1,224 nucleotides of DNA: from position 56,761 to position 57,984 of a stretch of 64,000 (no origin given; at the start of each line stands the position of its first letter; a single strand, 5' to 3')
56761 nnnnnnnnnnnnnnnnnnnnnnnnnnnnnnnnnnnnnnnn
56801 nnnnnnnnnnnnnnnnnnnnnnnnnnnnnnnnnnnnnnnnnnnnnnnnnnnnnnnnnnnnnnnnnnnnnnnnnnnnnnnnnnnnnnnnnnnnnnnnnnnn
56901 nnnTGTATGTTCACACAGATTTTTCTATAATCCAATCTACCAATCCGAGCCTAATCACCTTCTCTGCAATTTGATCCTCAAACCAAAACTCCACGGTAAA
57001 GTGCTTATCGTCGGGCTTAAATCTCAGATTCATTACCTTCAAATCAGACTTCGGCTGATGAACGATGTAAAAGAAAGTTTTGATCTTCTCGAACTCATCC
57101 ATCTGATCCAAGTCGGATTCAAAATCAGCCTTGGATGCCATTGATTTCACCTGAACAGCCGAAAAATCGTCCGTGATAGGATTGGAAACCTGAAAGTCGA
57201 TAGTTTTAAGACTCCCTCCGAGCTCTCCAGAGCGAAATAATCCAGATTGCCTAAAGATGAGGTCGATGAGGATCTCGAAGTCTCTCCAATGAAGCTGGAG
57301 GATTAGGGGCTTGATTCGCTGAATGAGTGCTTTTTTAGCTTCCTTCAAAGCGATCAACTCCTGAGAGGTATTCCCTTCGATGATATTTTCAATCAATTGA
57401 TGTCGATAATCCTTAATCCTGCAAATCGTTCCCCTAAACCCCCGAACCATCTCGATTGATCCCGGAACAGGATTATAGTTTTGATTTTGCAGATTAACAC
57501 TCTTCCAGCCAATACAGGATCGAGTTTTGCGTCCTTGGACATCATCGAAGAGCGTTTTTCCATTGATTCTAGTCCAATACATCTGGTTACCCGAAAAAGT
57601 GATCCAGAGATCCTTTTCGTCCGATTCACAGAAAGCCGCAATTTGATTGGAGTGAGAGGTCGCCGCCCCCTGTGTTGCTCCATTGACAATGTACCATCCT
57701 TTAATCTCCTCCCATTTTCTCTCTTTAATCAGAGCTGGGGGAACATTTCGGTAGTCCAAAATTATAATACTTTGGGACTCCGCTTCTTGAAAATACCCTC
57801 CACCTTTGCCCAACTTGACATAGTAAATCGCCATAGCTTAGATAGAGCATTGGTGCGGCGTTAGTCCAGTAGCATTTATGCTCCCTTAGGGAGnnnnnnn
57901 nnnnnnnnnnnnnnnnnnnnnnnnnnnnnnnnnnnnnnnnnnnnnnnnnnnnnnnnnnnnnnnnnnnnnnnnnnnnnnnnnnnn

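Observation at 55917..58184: Candidate two-gene defence cassette: Mrr-like PD-(D/E)xK nuclease with an unknown N-terminal domain, a 328-aa unknown partner and a divergent controller-like XRE regulator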

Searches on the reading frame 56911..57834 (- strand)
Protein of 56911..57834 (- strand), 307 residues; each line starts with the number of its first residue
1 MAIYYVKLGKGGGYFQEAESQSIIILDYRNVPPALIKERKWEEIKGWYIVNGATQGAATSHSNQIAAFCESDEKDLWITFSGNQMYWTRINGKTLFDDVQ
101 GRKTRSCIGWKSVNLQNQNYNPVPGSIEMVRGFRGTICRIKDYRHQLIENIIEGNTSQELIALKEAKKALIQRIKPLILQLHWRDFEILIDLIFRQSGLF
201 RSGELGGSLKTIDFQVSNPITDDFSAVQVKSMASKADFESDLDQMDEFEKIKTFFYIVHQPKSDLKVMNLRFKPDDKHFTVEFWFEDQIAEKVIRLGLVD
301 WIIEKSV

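Call 3: search_protein_families(library=pfam, proteins=[window:56911-57834:-], max_evalue=0.1)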
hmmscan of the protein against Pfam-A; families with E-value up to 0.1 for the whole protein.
window:56911-57834:- (307 aa): 0 families

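Call 4: search_protein_families(library=padloc, proteins=[window:56911-57834:-], max_evalue=0.1)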
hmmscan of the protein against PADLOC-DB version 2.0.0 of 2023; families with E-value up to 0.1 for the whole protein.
window:56911-57834:- (307 aa): 0 families

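Call 5: search_protein_families(library=ncbifam, proteins=[window:56911-57834:-], max_evalue=1)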
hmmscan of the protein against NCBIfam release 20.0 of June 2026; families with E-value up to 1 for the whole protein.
window:56911-57834:- (307 aa): 1 family
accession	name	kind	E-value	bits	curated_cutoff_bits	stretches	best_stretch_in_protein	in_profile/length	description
NF004615.0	PRK05949.1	subfamily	0.13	11.1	530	1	113-176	4-64/327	RNA polymerase sigma factor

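Call 6: search_protein_families(library=phrogs, proteins=[window:56911-57834:-], max_evalue=1)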
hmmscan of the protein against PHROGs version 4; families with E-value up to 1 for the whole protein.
window:56911-57834:- (307 aa): 2 families
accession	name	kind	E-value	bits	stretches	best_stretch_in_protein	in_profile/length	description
phrog_16851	-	unknown function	0.14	13.2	1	59-91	38-70/72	-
phrog_37707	-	unknown function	0.18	12.6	1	72-92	15-35/45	-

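Call 7: find_homologous_proteins(query=window:56911-57834:-)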
Query window:56911-57834:- (307 aa): 315 proteins with E <= 0.001 among 888 candidates; the best 120 are listed.
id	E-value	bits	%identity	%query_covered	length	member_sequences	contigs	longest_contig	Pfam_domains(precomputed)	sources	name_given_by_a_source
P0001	2.0e-188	643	92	100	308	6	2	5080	-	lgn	-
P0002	2.7e-53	199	39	99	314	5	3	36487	PF04471.19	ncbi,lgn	-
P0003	1.8e-52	196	38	99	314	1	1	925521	PF04471.19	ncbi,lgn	ncbi:MAG: restriction endonuclease [bacterium]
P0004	1.9e-52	196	39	98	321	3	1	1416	PF04471.19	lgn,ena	-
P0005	1.1e-51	194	37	99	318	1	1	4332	PF04471.19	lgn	-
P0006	1.6e-51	193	39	98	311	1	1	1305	PF04471.19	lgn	-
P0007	4.2e-51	192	37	98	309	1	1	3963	PF04471.19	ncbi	-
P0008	4.2e-51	192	40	98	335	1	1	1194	PF04471.19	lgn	-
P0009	4.3e-51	192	39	98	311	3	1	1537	PF04471.19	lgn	-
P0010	4.4e-51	192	36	99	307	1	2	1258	PF04471.19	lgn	-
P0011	6.0e-50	188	36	98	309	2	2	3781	-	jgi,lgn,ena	-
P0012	6.0e-50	188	36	99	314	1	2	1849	-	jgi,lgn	jgi:hypothetical protein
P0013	2.0e-49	186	36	99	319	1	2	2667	PF04471.19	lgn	-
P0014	2.8e-49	186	35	99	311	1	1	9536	-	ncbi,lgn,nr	ncbi:MAG: hypothetical protein K9M99_12615 [Candidatus Cloacimonetes bacterium]|nr:hypothetical prot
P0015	5.3e-49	185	36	98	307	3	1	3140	-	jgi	jgi:hypothetical protein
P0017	4.7e-48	182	36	99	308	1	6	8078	PF04471.19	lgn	-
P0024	4.3e-47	179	34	99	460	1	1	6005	PF04471.19,PF20118.5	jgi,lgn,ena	-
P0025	5.1e-47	178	34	99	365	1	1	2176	PF04471.19,PF20118.5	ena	-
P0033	8.6e-46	174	35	99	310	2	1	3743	PF04471.19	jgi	-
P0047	2.8e-44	169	37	98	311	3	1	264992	PF04471.19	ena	-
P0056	1.1e-43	168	35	98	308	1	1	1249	PF04471.19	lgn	-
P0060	1.7e-43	167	34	99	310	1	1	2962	PF04471.19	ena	-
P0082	8.4e-43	165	36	98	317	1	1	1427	PF04471.19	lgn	-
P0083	8.5e-43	165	33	99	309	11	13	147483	-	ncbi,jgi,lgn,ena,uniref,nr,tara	ncbi:MAG: hypothetical protein CMH23_02455 [Methylophaga sp.]|jgi:hypothetical protein|uniref:hypoth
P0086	1.1e-42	164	32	99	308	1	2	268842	PF04471.19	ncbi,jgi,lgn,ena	-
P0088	1.5e-42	164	36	98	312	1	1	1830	PF04471.19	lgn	-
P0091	1.9e-42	163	34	99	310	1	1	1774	PF04471.19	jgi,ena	jgi:hypothetical protein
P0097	2.7e-42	163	32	99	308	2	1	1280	PF04471.19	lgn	-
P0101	3.7e-42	163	34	99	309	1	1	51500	PF04471.19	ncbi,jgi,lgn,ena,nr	ncbi:MAG: hypothetical protein OEW58_12650 [Gammaproteobacteria bacterium]|nr:hypothetical protein [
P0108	7.3e-42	162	32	99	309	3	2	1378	PF04471.19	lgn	-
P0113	1.3e-41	161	33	98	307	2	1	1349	PF04471.19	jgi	jgi:hypothetical protein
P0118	2.0e-41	160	33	99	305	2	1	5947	PF04471.19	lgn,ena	-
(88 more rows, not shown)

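Call 10: find_encoding_contigs(protein=P0001, flank=5000, max_places=4)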
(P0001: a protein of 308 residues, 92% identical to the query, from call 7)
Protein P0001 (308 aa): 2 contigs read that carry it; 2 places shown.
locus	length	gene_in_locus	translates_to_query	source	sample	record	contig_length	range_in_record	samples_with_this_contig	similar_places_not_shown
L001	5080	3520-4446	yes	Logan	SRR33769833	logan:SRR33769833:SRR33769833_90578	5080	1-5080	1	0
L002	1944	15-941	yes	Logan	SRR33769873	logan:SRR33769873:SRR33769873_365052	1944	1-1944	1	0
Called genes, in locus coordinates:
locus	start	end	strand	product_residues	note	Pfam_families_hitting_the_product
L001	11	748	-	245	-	PF13505:OMP_b-brl (weak)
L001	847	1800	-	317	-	PF04542:Sigma70_r2, PF13518:HTH_28 (faint), PF04545:Sigma70_r4 (faint), PF08281:Sigma70_r4_2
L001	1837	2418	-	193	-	-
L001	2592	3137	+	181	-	-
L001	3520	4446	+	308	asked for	-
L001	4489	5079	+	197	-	?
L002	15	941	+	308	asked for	-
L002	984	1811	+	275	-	-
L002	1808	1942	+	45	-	?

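Call 17: find_related_loci(query=A1, collection=genome_contigs, flank=6000)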
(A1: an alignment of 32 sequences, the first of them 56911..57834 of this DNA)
Query A1 (307 aa) in genome_contigs; peptide patterns used: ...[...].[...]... (x = any residue, [..] = any of these).
232 stretches matched a pattern; 204 encode a relative of the query (tblastn E <= 1e-3); the best 80 are kept; 80 distinct loci.
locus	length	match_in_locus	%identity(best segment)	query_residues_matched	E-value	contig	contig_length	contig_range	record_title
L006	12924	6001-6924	93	1-307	0e+0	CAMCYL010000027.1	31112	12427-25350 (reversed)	MAG: Akkermansia muciniphila isolate MoH-23oct19-121 genome assembly, contig: MoH-23oct19-C1516, whole genome shotgun se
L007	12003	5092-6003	39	3-307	1e-57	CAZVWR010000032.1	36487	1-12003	MAG TPA_asm: uncultured Spirochaetales bacterium isolate SRP220891_co1_470 genome assembly, contig: NODE_2237_length_364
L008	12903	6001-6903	37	2-306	4e-57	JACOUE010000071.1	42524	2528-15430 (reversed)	MAG: Chloroflexi bacterium isolate NC_groundwater_62_Pr7_S-0.65um_68_13 FFV18_Sp65_scaffold_588874, whole genome shotgun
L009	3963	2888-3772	37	4-305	3e-56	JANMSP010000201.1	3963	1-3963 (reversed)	MAG: Pyrinomonadaceae bacterium isolate SOY_29_metabat_399 SOY_29_k141_4036008, whole genome shotgun sequence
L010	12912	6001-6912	38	3-307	6e-56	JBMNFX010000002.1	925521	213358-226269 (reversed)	MAG: bacterium isolate SBF912LR0HQ0191 contig_59092, whole genome shotgun sequence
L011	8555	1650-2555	35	3-306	9e-55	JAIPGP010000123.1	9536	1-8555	MAG: Candidatus Cloacimonadota bacterium isolate Tobar13.5m-G52 Tobar13-5m-C8109, whole genome shotgun sequence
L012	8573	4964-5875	36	3-307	2e-53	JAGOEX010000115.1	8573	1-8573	Bacterium isolate Go_SlDig_bin_48 Go_SlDig_25839_length_8573_cov_8.285934, whole genome shotgun sequence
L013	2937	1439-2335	34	2-306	2e-52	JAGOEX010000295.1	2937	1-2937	Bacterium isolate Go_SlDig_bin_48 Go_SlDig_134591_length_2937_cov_4.197865, whole genome shotgun sequence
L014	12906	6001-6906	34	3-307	3e-52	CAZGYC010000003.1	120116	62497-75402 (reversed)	MAG TPA_asm: uncultured Limnohabitans sp. isolate SRP344714_co2_237 genome assembly, contig: NODE_312_length_120116_cov_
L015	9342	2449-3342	36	3-306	3e-52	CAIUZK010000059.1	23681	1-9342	MAG: uncultured Bacteroidetes bacterium isolate MJ-time_bin-5616 genome assembly, contig: bin-5616:059/275, whole genome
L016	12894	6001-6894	36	3-306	3e-52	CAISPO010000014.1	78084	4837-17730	MAG: uncultured Bacteroidetes bacterium isolate AM-lipid-02-D3_bin-1152 genome assembly, contig: bin-1152:14/74, whole g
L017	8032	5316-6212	35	2-305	1e-50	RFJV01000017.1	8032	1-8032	MAG: Chloroflexi bacterium isolate J111 k99_9028, whole genome shotgun sequence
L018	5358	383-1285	35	3-307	4e-50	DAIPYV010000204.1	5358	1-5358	MAG TPA_asm: Saprospiraceae bacterium isolate CTOTU7370 NODE_25053_length_5358_cov_5.190458, whole genome shotgun sequen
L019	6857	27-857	37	26-307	1e-49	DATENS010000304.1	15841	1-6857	MAG TPA_asm: Pyrinomonadaceae bacterium isolate SMAG_U8975 k141_1986493, whole genome shotgun sequence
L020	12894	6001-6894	34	3-306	9e-50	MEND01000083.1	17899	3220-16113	MAG: Bacteroidetes bacterium GWA2_31_9 gwa2_scaffold_18479, whole genome shotgun sequence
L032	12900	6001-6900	35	2-306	3e-47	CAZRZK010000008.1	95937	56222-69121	MAG TPA_asm: uncultured Pseudobdellovibrionaceae bacterium isolate SRP342105_co2_9 genome assembly, contig: NODE_182_len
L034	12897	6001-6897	33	3-306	1e-46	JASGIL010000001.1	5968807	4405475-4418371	MAG: Ferruginibacter sp. isolate 5N328 JMF-2111-06-0005.ont.bin.328_0, whole genome shotgun sequence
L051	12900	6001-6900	33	5-306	1e-44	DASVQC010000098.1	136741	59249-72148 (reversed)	MAG TPA_asm: Pyrinomonadaceae bacterium isolate SMAG_U3196 k141_369085, whole genome shotgun sequence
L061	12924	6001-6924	31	2-305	1e-43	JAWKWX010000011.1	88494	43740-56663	MAG: Paracoccaceae bacterium isolate BC2.80 BC2.80.fa-11, whole genome shotgun sequence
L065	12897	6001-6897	33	3-306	3e-43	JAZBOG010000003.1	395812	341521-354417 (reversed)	MAG: Bacteroidales bacterium isolate bin.717 k117_149003, whole genome shotgun sequence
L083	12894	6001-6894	33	3-305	8e-41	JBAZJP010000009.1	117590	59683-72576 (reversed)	MAG: Sulfuriferula sp. isolate SO_2017_LW4_122 scaffold_498_c1_LW137-91_2017, whole genome shotgun sequence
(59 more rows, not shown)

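Call 18: search_protein_families(library=pfam, proteins=[P0024, P0002, P0047, L002:984-1811:+, L001:2592-3137:+], max_evalue=0.1)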
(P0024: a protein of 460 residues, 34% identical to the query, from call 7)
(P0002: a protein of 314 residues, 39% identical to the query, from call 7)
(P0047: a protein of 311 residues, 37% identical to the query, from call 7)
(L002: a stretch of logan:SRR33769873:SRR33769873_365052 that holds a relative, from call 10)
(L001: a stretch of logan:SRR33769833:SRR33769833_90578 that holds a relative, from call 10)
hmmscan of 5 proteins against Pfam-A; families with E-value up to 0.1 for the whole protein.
P0024 (460 aa): 3 families
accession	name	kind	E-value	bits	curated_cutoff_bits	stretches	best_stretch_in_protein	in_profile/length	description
PF20118.4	DUF6508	-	1.5e-32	112.6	23.6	1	13-137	2-125/129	Family of unknown function (DUF6508)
PF04471.18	Mrr_cat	-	1.7e-05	25.3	21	1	340-419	4-87/115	Restriction endonuclease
PF21825.2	crAss001_48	-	0.031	14.6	24.8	0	142-162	5-25/61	crAss001_48 related protein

P0002 (314 aa): 2 families
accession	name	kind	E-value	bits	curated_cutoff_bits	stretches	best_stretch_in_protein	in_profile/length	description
PF04471.18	Mrr_cat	-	1e-06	29.3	21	1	188-242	3-59/115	Restriction endonuclease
PF21941.2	SMEK_N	-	0.0089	16.3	27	1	230-274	63-111/140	SMEK domain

P0047 (311 aa): 1 family
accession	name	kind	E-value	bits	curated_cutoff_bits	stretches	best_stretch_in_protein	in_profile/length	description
PF04471.18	Mrr_cat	-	3.7e-07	30.7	21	1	188-287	2-103/115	Restriction endonuclease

L002:984-1811:+ (275 aa): 0 families

L001:2592-3137:+ (181 aa): 1 family
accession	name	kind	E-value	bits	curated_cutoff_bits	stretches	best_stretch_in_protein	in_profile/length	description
PF13156.12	Mrr_cat_2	-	0.022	15.1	22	1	21-57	18-53/127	Restriction endonuclease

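Call 24: predict_structure(alignment_id=A1)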
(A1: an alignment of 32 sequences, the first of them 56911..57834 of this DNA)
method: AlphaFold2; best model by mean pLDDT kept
length: 307 residues; sequences in the alignment: 32
mean_pLDDT: 87.4   pTM: 0.68
mean pLDDT of the five models: 87.4, 86.8, 85.4, 82.2, 81.7
residues with pLDDT >= 90: 166; 70-90: 118; 50-70: 19; < 50: 4
segments of 3 or more residues with pLDDT < 50: 206-209
pLDDT, mean of each block of 10 residues (from residue 1): 88 85 83 87 94 92 90 92 91 71 86 75 74 86 82 82 94 96 94 91 55 82 90 95 84 95 95 93 97 97 92
secondary structure, 60 per line:
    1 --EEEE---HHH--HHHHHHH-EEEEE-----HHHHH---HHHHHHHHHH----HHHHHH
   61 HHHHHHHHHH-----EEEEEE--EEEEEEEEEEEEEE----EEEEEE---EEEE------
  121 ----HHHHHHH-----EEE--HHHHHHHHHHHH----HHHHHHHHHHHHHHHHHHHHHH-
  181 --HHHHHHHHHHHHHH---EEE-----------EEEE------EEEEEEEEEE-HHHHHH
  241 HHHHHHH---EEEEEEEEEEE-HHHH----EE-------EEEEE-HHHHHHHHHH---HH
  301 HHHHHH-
elements in order: E3-6 H15-21 E23-27 H33-37 H41-50 H55-70 E76-81 E84-97 E102-107 E111-114 H125-131 E137-139 H142-153 H158-179 H183-196 E200-202 E214-217 E224-233 H235-247 E251-261 H263-266 E280-284 H286-295 H299-306

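Call 28: fold_search(model_id=the predicted structure, library=pdb)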
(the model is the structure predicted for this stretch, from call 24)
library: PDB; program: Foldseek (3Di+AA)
matches with E <= 10: 678; with E <= 0.001: 2
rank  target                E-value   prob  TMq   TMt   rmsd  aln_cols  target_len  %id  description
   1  4f0p_A                3.5e-05  1.00  0.32  0.23  20.8       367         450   11  MspJI Restriction Endonuclease - P31 Form (released 2012-08-08)
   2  4f0p_C                1.8e-04  0.99  0.31  0.23  20.5       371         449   12  MspJI Restriction Endonuclease - P31 Form (released 2012-08-08)
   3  7edb_A                1.7e-03  1.00  0.27  0.24   6.2       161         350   16  EcoT38I restriction endonuclease complexed with DNA (released 2022-03-16)
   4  2vld_A                1.8e-03  0.97  0.22  0.28  19.2       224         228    8  crystal structure of a repair endonuclease from Pyrococcus abyssi (released 2009-05-19)
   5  2vld_B                3.1e-03  0.92  0.20  0.25  19.1       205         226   10  crystal structure of a repair endonuclease from Pyrococcus abyssi (released 2009-05-19)
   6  8gy8_A                4.0e-03  0.85  0.21  0.18  24.8       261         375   10  The structure of Bax1 from Pyrococcus furiosus (released 2023-09-27)
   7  7oba_E                5.0e-03  1.00  0.26  0.36   6.1       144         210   10  Cryo-EM structure of human RNA Polymerase I in complex with RRN3 (released 2021-12-08)
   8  7z8w_A                5.7e-03  0.98  0.25  0.46   8.8       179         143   11  Crystal structure of YTHDF2 with compound YLI_DC1_018 (released 2022-03-30)
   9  5iy6_E                5.7e-03  0.98  0.22  0.31  10.6       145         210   17  Human holo-PIC in the closed state (released 2016-05-18)
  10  7vba_E                6.8e-03  1.00  0.24  0.35   6.5       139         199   12  Structure of the pre state human RNA Polymerase I Elongation Complex (released 2022-02-16)
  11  6r0j_MODEL_1_A        7.3e-03  0.97  0.23  0.35   8.5       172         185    9  The N-terminal domain of rhomboid protease YqgP (released 2020-01-08)
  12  3dnx                  7.7e-03  1.00  0.17  0.32   4.3        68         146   20  SPO1766 protein of unknown function from Silicibacter pomeroyi. (released 2008-09-02)
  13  8uhd_E                8.2e-03  0.99  0.26  0.36   6.0       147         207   12  Structure of paused transcription complex Pol II-DSIF-NELF - post-translocated (released 2024-03-20)
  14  6p4w_B                8.7e-03  0.47  0.20  0.17  26.9       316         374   10  XPB helicase in a complex with truncated Bax1 from Sulfurisphaera tokodaii at 2.96 Angstrom resolution (released 2020-06-03)
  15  7yye_B                1.1e-02  0.89  0.23  0.36  20.5       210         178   11  Orthorombic crystal structure of YTHDF1 YTH domain (G459N mutant) form I (released 2023-03-01)
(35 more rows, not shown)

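Call 29: search_solved_structures(query=A1, max_evalue=1, show_alignments=2)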
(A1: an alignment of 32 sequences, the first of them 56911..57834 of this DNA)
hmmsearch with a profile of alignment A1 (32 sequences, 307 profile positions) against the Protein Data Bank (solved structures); distinct sequences matched with E-value up to 1: 0.

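Call 43: search_protein_families(library=pfam, alignment_id=A3, max_evalue=0.00001)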
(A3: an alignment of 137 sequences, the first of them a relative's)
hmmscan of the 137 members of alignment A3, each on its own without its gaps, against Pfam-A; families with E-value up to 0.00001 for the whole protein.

A. member 1, L001:3173-3457:- (94 aa): 2 families
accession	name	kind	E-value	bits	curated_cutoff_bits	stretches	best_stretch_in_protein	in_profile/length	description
PF01381.28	HTH_3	-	1.8e-10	41.2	23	1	12-63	1-52/55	Helix-turn-helix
PF12844.13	HTH_19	-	8.8e-06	26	30.2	0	12-60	4-52/64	Helix-turn-helix domain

B. families by the number of members that match (of 137 scanned): 90 families (the first 25 are shown)
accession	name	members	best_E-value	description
PF04851.21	ResIII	4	1.6e-38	Type III restriction enzyme, res subunit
PF00270.35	DEAD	4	4.6e-10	DEAD/DEAH box helicase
PF03432.20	Relaxase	3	5.6e-16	MobA/VirD2-like, nuclease domain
PF18766.7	SWI2_SNF2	2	2.9e-61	SWI2/SNF2 ATPase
PF00589.27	Phage_integrase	2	1.5e-33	Phage integrase family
PF04471.18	Mrr_cat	2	9.9e-28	Restriction endonuclease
PF00271.37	Helicase_C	2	3.4e-24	Helicase conserved C-terminal domain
PF13020.12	NOV_C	2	2.6e-20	Protein NO VEIN, C-terminal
PF01939.22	NucS_C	2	3.3e-11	Endonuclease NucS C-terminal domain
PF01381.28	HTH_3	2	1.8e-10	Helix-turn-helix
PF00476.26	DNA_pol_A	1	4.3e-159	DNA polymerase family A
PF02447.22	GntP_permease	1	1.1e-147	GntP family permease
PF19143.6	Omp85_2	1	5.6e-144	OMP85 superfamily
PF11199.13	DUF2891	1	8.4e-135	Protein of unknown function (DUF2891)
PF13651.11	EcoRI_methylase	1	9.2e-125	Adenine-specific methyltransferase EcoRI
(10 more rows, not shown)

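Call 76: search_protein_families(library=padloc, proteins=[L002:984-1811:+, L001:2592-3137:+, L001:1837-2418:-, P0024, P0002, P0047, P0083], max_evalue=0.01)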
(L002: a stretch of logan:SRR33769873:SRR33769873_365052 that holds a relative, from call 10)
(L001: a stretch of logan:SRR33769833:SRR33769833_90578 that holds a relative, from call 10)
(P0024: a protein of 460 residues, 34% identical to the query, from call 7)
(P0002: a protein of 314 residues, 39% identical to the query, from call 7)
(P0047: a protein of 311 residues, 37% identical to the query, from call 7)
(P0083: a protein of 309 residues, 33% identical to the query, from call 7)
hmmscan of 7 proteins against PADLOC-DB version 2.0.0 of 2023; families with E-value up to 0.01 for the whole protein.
L002:984-1811:+ (275 aa): 0 families

L001:2592-3137:+ (181 aa): 0 families

L001:1837-2418:- (193 aa): 0 families

P0024 (460 aa): 3 families
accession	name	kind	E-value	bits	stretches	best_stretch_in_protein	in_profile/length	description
PDLC04806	PDC-S02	-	1.4e-07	29.1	1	168-366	10-211/324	-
PDLC04815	PDC-S02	-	0.00039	17.8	1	161-238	3-80/346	-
PDLC04824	PDC-S02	-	0.0073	13.5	0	162-194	5-36/308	-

P0002 (314 aa): 3 families
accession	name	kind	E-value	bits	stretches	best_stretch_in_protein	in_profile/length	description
PDLC04806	PDC-S02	-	0.0001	19.7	1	19-242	11-242/324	-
PDLC04815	PDC-S02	-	0.0004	17.8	1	11-78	3-71/346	-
PDLC04816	PDC-S02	-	0.00078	17.1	1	21-309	17-291/299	-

P0047 (311 aa): 0 families

P0083 (309 aa): 0 families

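Call 77: search_protein_families(library=pfam, proteins=[L001:1837-2418:-], max_evalue=0.01)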
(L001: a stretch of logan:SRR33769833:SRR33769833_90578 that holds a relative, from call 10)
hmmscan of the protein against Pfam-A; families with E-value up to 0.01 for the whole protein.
L001:1837-2418:- (193 aa): 0 families
